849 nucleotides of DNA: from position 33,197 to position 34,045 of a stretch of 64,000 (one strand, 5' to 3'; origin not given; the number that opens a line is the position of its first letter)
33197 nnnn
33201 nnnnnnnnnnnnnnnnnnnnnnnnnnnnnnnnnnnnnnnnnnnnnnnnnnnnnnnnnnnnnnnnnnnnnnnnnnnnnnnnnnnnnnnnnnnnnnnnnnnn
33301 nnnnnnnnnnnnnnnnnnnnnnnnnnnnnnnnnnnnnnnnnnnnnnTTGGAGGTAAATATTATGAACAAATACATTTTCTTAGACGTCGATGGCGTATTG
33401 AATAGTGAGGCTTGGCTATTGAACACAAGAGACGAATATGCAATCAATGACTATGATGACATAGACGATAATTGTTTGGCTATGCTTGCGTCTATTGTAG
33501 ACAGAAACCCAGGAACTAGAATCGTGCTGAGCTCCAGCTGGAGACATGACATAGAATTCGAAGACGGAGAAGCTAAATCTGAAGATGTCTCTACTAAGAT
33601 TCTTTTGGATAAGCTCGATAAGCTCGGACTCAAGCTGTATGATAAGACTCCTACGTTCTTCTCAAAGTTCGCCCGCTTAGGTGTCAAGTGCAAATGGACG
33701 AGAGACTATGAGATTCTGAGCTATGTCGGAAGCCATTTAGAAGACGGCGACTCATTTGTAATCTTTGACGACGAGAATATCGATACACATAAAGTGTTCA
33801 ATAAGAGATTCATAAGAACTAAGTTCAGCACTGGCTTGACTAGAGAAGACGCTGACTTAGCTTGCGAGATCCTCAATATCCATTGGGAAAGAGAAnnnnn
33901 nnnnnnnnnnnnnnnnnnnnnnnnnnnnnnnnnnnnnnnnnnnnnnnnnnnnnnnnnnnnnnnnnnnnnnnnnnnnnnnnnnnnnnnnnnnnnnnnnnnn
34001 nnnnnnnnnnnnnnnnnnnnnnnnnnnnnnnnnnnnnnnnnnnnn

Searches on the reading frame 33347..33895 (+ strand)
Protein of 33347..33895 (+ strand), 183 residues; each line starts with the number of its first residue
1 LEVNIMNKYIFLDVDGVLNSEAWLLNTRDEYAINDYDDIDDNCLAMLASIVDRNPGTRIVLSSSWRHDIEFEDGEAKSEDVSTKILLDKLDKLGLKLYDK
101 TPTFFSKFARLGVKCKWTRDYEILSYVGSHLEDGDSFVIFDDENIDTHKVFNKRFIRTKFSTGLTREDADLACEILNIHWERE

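Call 84: search_protein_families(library=pfam, proteins=[window:33347-33895:+], max_evalue=0.01)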
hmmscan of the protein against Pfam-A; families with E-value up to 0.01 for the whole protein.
window:33347-33895:+ (183 aa): 1 family
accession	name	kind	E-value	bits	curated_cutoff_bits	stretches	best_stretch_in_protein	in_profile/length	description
PF18143.6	HAD_SAK_2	-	1.3e-24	87.6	27.5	1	9-169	1-139/139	HAD domain in Swiss Army Knife RNA repair proteins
